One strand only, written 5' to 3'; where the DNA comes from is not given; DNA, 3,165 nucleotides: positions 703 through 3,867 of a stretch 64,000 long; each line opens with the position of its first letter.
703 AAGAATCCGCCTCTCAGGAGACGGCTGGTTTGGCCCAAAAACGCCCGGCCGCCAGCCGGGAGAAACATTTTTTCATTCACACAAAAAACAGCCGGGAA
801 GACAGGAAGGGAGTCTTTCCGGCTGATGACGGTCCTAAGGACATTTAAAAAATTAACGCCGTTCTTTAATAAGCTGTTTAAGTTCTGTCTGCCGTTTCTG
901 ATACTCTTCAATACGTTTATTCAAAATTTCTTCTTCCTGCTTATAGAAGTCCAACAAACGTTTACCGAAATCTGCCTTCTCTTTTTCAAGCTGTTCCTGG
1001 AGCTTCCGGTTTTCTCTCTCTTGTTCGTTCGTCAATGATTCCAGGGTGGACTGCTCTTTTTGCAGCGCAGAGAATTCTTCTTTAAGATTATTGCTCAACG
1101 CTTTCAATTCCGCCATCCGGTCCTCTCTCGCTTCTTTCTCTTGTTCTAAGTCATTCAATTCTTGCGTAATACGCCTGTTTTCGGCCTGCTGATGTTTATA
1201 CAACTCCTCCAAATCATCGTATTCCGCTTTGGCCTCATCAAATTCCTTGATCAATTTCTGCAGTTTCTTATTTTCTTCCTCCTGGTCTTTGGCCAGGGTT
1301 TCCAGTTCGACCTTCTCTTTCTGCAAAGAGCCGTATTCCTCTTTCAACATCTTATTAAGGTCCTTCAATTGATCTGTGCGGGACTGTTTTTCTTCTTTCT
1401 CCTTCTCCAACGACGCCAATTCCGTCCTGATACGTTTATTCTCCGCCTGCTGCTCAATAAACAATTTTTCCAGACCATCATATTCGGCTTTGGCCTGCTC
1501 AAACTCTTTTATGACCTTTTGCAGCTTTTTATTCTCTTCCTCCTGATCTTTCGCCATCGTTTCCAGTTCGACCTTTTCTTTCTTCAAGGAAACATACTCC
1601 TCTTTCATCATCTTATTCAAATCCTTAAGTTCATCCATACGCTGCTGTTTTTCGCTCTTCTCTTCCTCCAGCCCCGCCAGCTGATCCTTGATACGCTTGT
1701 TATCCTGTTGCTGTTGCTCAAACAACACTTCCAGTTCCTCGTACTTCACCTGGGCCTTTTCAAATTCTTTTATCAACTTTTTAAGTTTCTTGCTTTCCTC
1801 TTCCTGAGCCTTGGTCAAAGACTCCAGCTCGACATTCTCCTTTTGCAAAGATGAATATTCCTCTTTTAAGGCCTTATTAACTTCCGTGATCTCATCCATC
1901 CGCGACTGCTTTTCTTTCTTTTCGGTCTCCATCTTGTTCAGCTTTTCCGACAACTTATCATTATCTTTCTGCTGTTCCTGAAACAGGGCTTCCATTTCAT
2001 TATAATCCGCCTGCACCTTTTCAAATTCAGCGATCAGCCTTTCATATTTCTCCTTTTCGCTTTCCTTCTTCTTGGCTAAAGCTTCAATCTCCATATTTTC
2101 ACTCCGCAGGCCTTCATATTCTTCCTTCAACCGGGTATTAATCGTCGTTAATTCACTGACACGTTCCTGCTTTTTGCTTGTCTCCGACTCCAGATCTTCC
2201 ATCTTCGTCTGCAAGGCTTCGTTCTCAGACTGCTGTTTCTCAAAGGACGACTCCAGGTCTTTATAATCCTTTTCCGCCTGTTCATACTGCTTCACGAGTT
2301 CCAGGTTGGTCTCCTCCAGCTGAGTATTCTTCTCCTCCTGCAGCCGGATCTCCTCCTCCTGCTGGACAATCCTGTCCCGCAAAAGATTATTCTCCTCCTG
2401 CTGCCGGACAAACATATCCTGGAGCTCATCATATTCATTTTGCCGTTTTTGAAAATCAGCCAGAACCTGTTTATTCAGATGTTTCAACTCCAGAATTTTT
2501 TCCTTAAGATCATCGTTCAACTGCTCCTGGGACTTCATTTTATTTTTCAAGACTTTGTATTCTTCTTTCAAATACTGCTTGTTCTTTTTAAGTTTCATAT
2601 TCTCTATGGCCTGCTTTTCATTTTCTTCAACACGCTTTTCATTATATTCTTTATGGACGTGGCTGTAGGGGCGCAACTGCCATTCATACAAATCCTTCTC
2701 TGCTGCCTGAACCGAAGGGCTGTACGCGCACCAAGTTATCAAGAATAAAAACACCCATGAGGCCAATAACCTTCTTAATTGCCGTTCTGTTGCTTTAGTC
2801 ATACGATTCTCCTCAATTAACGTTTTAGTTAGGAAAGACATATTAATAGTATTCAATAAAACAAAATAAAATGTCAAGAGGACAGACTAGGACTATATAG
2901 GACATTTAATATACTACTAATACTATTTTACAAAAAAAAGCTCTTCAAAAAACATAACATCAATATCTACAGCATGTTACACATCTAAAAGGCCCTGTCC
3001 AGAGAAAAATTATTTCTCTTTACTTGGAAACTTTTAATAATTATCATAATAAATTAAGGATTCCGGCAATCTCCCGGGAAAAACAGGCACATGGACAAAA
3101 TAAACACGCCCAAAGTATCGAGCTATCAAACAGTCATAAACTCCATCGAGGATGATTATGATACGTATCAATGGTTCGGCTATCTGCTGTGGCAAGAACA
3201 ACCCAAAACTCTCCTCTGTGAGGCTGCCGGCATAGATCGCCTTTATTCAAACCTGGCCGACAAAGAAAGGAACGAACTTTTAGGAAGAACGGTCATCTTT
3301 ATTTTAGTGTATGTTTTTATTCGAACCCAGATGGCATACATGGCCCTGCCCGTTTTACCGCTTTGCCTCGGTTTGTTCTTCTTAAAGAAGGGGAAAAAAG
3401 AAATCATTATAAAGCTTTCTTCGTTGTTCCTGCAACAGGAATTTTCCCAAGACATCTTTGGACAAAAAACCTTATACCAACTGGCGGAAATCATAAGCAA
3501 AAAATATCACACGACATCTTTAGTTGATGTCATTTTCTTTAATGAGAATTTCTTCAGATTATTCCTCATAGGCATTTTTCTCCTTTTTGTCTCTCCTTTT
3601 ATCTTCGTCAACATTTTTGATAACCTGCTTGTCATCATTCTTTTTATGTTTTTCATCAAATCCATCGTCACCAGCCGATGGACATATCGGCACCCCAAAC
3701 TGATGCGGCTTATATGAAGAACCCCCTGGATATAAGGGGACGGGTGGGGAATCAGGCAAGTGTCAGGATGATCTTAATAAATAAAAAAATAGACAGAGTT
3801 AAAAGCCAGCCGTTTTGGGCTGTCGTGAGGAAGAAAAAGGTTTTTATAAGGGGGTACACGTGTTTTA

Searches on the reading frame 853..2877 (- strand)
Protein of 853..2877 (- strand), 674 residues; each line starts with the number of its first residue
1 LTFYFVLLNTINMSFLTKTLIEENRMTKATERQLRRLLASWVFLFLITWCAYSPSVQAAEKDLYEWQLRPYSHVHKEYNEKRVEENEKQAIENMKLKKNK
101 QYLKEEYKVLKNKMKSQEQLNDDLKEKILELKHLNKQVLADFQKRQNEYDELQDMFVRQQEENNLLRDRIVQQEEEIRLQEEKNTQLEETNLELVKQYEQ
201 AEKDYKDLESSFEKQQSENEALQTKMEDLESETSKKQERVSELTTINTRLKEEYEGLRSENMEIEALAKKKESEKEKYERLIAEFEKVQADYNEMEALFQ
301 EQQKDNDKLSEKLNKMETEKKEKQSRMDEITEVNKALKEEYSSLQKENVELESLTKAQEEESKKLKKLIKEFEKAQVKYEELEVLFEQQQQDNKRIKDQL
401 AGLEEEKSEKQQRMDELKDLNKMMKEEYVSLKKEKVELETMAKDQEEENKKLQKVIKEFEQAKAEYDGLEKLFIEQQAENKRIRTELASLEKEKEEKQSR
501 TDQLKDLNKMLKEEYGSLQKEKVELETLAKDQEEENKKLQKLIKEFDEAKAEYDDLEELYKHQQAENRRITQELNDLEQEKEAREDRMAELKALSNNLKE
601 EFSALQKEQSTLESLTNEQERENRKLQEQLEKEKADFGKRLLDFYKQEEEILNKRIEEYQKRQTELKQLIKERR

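Call 3: search_protein_families(library=pfam, proteins=[window:853-2877:-], max_evalue=0.01)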
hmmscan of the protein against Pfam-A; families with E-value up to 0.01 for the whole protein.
window:853-2877:- (674 aa): 0 families

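Call 4: search_protein_families(library=ncbifam, proteins=[window:853-2877:-], max_evalue=0.01)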
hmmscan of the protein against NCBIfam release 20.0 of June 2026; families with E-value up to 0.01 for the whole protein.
window:853-2877:- (674 aa): 5 families
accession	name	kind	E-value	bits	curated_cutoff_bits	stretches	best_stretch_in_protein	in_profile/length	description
TIGR02168.1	SMC_prok_B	equivalog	2.3e-11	42.2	567.35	3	235-514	219-506/1181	chromosome segregation protein SMC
TIGR04211.1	SH3_and_anchor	equivalog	5.3e-10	39.2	65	2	197-296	60-159/198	TIGR04211 family SH3 domain-containing protein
TIGR02169.1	SMC_prok_A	equivalog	2.7e-07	28.7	729.4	2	392-671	179-452/1165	chromosome segregation protein SMC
NF045487.1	ASRP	equivalog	2.6e-06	26.3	300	1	233-564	120-473/593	archaea-specific SMC-related protein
TIGR04523.1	Mplasa_alph_rch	subfamily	4.2e-06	25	270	1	79-550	173-640/745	helix-rich protein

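Call 84: search_protein_families(library=padloc, proteins=[window:856-2877:-], max_evalue=0.01)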
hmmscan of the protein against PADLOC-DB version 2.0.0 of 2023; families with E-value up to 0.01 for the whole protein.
window:856-2877:- (674 aa): 1 family
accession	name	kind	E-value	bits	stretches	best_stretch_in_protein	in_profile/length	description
PDLC03868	LmuB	-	3.9e-05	20.1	0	81-659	259-822/1035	-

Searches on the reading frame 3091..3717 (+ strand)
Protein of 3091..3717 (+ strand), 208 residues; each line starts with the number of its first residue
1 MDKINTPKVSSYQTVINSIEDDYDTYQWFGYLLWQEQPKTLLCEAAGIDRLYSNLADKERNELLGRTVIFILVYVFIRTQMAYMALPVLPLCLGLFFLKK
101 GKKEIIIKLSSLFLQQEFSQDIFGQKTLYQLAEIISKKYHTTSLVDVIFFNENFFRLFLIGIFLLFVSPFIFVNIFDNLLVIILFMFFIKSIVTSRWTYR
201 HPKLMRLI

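Call 3: search_protein_families(library=pfam, proteins=[window:3091-3717:+], max_evalue=0.01)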
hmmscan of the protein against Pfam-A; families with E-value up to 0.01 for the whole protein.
window:3091-3717:+ (208 aa): 0 families

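Call 4: search_protein_families(library=ncbifam, proteins=[window:3091-3717:+], max_evalue=0.01)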
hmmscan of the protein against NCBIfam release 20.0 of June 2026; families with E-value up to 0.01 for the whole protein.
window:3091-3717:+ (208 aa): 0 families

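Call 21: find_homologous_proteins(query=window:3091-3717:+, max_evalue=0.001)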
Query window:3091-3717:+ (208 aa): 1 proteins with E <= 0.001 among 110 candidates.
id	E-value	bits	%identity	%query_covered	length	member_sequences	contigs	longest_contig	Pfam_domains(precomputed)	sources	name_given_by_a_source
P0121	2.3e-130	451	100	100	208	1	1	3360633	-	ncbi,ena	-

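Call 33: find_homologous_proteins(query=A2, max_evalue=0.001)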
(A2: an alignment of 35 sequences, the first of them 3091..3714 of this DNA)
Query A2 (35 sequences) (208 aa, profile of the alignment): 7 proteins with E <= 0.001 among 8000 candidates.
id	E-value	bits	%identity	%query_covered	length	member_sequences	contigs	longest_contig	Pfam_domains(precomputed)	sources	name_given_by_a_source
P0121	1.6e-53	200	100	100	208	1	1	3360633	-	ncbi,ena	-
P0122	2.4e-40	157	28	41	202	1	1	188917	-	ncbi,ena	ncbi:MAG: hypothetical protein WCO69_03455 [Candidatus Omnitrophota bacterium]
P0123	4.5e-36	143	33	28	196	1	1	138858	-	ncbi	-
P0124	6.0e-32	129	22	89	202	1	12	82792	-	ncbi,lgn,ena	-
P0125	9.8e-31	125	32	29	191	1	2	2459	-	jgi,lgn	jgi:hypothetical protein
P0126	2.4e-29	121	25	33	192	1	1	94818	-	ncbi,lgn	-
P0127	7.6e-29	119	-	-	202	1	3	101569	-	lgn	-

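Call 45: predict_structure(alignment_id=A3)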
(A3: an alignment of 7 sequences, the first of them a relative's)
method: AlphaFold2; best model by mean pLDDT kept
length: 208 residues; sequences in the alignment: 7
mean_pLDDT: 70.7   pTM: 0.62
mean pLDDT of the five models: 70.7, 67.5, 65.2, 62.7, 61.7
residues with pLDDT >= 90: 2; 70-90: 102; 50-70: 92; < 50: 12
segments of 3 or more residues with pLDDT < 50: 1-5, 82-85
pLDDT, mean of each block of 10 residues (from residue 1): 56 87 85 83 75 68 62 58 50 59 83 86 83 89 83 74 63 64 64 58 54
secondary structure, 60 per line:
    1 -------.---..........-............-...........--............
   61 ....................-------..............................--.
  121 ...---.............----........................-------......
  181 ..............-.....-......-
elements in order: H12-21 H23-34 H36-46 H49-80 H88-117 H120-123 H128-139 H144-167 H175-194 H196-200 H202-207

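Call 48: search_protein_representatives(alignment_id=A3)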
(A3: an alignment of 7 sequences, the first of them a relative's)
Query: 7 sequences, 206 profile positions. Proteins with E-value up to 0.001 (for the whole library): 222; up to 1e-10: 152; up to 1e-30: 5. The best 150 are listed.
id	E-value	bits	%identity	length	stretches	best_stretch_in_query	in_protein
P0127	1.4e-79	283.1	-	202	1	1-206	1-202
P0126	8.9e-73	260.9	-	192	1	8-206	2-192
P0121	5.8e-66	238.6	-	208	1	1-206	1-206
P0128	4.0e-38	147.7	-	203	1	1-199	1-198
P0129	1.7e-33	132.6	-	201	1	1-200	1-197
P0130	3.5e-22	95.6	-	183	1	8-183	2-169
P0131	3.0e-21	92.6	-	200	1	6-187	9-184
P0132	1.2e-20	90.6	-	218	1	6-180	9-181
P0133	1.3e-20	90.5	-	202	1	6-188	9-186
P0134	1.7e-20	90.1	-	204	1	6-192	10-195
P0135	8.0e-20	87.9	-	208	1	4-185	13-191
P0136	1.2e-19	87.4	-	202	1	6-200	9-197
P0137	1.9e-19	86.7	-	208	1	6-191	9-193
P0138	4.0e-19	85.7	-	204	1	6-202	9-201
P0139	4.3e-19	85.6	-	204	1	5-198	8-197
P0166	9.3e-17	77.9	-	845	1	6-160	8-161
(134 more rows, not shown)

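Call 50: find_encoding_contigs(protein=P0166, flank=6000, max_places=3)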
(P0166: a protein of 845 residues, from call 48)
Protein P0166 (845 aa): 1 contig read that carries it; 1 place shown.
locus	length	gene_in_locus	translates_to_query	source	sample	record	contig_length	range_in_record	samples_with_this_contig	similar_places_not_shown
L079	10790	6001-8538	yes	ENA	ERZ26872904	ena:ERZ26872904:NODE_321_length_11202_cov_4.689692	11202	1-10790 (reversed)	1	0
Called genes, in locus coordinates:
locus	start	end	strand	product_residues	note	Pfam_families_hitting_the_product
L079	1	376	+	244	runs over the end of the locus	PF05170:AsmA, PF05359:DUF748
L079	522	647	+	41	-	-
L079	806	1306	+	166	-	-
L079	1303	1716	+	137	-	PF01479:S4, PF28601:HSP15_C (weak)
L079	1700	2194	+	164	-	-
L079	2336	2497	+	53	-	-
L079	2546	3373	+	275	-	-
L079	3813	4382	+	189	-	PF01209:Ubie_methyltran, PF13489:Methyltransf_23, PF13847:Methyltransf_31, PF08241:Methyltransf_11, PF08242:Methyltransf_12, PF13649:Methyltransf_25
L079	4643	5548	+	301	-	PF01040:UbiA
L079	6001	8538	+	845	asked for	PF02310:B12-binding (faint), PF04055:Radical_SAM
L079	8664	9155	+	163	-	-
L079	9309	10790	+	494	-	?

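Call 60: fold_search(model_id=the predicted structure, library=pdb)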
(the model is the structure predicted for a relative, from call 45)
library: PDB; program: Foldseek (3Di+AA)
matches with E <= 10: 71; with E <= 0.001: 0
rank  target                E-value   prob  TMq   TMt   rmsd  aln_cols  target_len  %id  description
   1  8i7o_B8               1.5e+00  0.21  0.25  0.29  16.7       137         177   16  In situ structure of axonemal doublet microtubules in mouse sperm with 16-nm repeat (released 2023-10-11)
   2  5mto_A                3.0e+00  0.21  0.26  0.44   5.6        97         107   12  N-terminal domain of the human tumor suppressor ING5 C19S mutant (released 2018-02-28)
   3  6ox7_C                3.2e+00  0.16  0.28  0.42  14.1       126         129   16  The complex of 1918 NS1-ED and the iSH2 domain of the human p85beta subunit of PI3K (released 2020-04-22)
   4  9m05_E                3.2e+00  0.09  0.23  0.24  12.8       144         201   17  Cryo-EM structure of dVGAC complexed with iodide (released 2025-10-29)
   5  9fqr_DQ               3.2e+00  0.08  0.21  0.27  17.0       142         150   13  96-nm repeat of axonemal doublet microtubules from bovine sperm (released 2025-03-26)
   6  8dk2_D                3.2e+00  0.05  0.18  0.05  28.6       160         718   15  CryoEM structure of Pseudomonas aeruginosa PA14 JetABC in an unclamped state trapped in ATP dependent dimeric form (released 2022-10-05)
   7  8vaa_K                4.4e+00  0.15  0.19  0.44   4.9        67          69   16  Actin-binding domain of Legionella pneumophila effector LFAT1 (lpg1387) bound to F-actin (released 2024-12-18)
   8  4afl_B                4.4e+00  0.14  0.23  0.41   8.0        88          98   15  The crystal structure of the ING4 dimerization domain reveals the functional organization of the ING family of chromat (released 2012-02-22)
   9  6tuy_A                4.6e+00  0.06  0.22  0.09  19.0       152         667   11  Human LSD1/CoREST bound to the quinazoline inhibitor MC4106 (released 2021-07-21)
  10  8iyj_V9               4.9e+00  0.09  0.21  0.35   7.0        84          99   17  Cryo-EM structure of the 48-nm repeat doublet microtubule from mouse sperm (released 2023-07-05)
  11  9cpc_3G               4.9e+00  0.03  0.12  0.18  15.2       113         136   18  Atomic model of porcine brain ventricles cilia doublet microtubule (48-nm periodicity) (released 2024-10-23)
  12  8sbj_B                5.2e+00  0.12  0.29  0.23  17.0       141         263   13  Co-structure Phosphatidylinositol 4,5-bisphosphate 3-kinase catalytic subunit alpha isoform complexed with brain penet (released 2023-07-19)
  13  4afl_C                5.5e+00  0.13  0.23  0.40   7.5        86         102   16  The crystal structure of the ING4 dimerization domain reveals the functional organization of the ING family of chromat (released 2012-02-22)
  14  9ckn_B                5.5e+00  0.03  0.14  0.19  16.9       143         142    8  Histidine-covalent alpha-helical peptide (compound 6) targeting hMcl-1 (released 2024-11-27)
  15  6qb3_A                5.5e+00  0.02  0.14  0.18  16.5       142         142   12  Apo Mcl1 in a complex with a scFv (released 2019-11-06)
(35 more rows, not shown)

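Call 67: search_protein_families(library=pfam, alignment_id=A2, max_evalue=1)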
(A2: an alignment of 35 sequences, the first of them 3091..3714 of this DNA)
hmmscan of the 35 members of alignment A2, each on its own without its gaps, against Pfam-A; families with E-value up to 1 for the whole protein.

A. member 1, window:3091-3714:+ (208 aa): 0 families

B. families by the number of members that match (of 35 scanned): 25 families
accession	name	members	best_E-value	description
PF14256.11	YwiC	2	0.074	YwiC-like protein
PF24709.1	DUF7670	1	0.0023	Domain of unknown function (DUF7670)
PF07584.16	BatA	1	0.0037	Aerotolerance regulator N-terminal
PF13398.12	Peptidase_M50B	1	0.0065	Peptidase M50B-like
PF10003.15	DUF2244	1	0.023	Integral membrane protein (DUF2244)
PF03012.19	PP_M1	1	0.031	Phosphoprotein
PF19744.4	DUF6232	1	0.045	Family of unknown function (DUF6232)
PF20190.3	DUF6553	1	0.054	Family of unknown function (DUF6553)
PF20520.3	Ac45-VOA1_TM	1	0.064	V0 complex accessory subunit Ac45/VOA1 transmembrane domain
PF24082.1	SPEF2_C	1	0.073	SPEF2 C-terminal domain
PF16344.10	FecR_C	1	0.099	FecR, C-terminal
PF13800.11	Sigma_reg_N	1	0.1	Sigma factor regulator N-terminal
PF25587.1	Rv2743c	1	0.12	Rv2743c family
PF18927.5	CrtO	1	0.16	Glycosyl-4,4'-diaponeurosporenoate acyltransferase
PF20990.2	DUF2207_C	1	0.16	Predicted membrane protein (DUF2207) C-terminal domain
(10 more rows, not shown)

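Call 84: search_protein_families(library=padloc, proteins=[window:3091-3714:+], max_evalue=0.01)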
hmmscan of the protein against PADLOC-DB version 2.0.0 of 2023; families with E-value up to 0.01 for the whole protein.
window:3091-3714:+ (208 aa): 0 families

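Call 93: find_encoding_contigs(protein=P0122, flank=5000, max_places=2)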
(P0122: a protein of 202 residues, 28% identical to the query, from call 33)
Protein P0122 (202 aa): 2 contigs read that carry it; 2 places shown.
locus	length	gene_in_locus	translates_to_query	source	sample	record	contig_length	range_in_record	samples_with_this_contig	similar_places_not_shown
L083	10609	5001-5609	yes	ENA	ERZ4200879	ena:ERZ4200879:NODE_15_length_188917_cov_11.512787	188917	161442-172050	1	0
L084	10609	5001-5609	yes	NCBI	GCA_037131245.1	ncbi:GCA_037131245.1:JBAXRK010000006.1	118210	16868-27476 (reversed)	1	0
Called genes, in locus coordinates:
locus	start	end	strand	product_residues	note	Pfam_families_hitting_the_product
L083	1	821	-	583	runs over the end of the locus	-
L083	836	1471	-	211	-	PF03692:CxxCxxCC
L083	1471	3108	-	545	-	PF01293:PEPCK_ATP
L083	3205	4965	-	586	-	PF04932:Wzy_C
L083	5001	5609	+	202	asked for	-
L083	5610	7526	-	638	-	PF02310:B12-binding, PF04055:Radical_SAM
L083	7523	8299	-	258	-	PF05430:Methyltransf_30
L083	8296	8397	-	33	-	-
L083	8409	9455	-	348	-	PF01145:Band_7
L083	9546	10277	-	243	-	-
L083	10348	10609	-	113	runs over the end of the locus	-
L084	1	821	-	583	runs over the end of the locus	-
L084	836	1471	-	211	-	PF03692:CxxCxxCC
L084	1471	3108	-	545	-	PF01293:PEPCK_ATP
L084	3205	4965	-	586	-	PF04932:Wzy_C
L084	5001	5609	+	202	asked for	-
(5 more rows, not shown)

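Call 94: find_encoding_contigs(protein=P0126, flank=5000, max_places=2)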
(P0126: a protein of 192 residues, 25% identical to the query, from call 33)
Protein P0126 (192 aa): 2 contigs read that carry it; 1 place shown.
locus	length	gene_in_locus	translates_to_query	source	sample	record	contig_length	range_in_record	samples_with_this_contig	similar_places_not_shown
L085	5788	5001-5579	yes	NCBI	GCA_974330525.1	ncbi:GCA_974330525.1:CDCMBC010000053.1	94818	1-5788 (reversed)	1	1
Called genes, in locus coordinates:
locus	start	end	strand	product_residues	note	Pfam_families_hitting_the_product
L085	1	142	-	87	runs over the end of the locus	-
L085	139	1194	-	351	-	PF00730:HhH-GPD, PF00293:NUDIX, PF14815:NUDIX_4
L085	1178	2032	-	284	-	PF01513:NAD_kinase (faint)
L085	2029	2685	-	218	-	PF00702:Hydrolase, PF13419:HAD_2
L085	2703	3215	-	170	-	-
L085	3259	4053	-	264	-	-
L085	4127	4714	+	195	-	PF02677:QueH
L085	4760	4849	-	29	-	-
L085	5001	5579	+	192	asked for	-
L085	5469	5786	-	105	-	?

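Call 95: find_encoding_contigs(protein=P0127, flank=5000, max_places=2)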
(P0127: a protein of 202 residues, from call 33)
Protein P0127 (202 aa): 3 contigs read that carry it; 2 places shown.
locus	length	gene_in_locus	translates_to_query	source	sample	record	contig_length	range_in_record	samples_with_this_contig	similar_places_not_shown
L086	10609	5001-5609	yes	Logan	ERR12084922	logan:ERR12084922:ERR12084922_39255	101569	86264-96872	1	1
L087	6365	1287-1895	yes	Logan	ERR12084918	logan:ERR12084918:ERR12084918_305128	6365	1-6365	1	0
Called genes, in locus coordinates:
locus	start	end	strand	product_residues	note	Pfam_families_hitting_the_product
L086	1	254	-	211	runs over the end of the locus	PF00072:Response_reg, PF00196:GerE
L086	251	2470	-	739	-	PF03924:CHASE, PF08447:PAS_3, PF02518:HATPase_c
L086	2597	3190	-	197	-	PF02525:Flavodoxin_2, PF03358:FMN_red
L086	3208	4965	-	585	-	PF04932:Wzy_C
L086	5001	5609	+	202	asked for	-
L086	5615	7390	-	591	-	PF02310:B12-binding (weak), PF04055:Radical_SAM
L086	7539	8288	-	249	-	PF05430:Methyltransf_30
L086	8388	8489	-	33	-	-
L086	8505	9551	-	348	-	PF01145:Band_7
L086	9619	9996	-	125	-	PF24287:DUF7475 (weak)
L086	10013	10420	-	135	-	PF01814:Hemerythrin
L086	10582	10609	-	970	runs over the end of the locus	-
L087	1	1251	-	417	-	?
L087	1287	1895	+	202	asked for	-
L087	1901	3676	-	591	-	PF02310:B12-binding (weak), PF04055:Radical_SAM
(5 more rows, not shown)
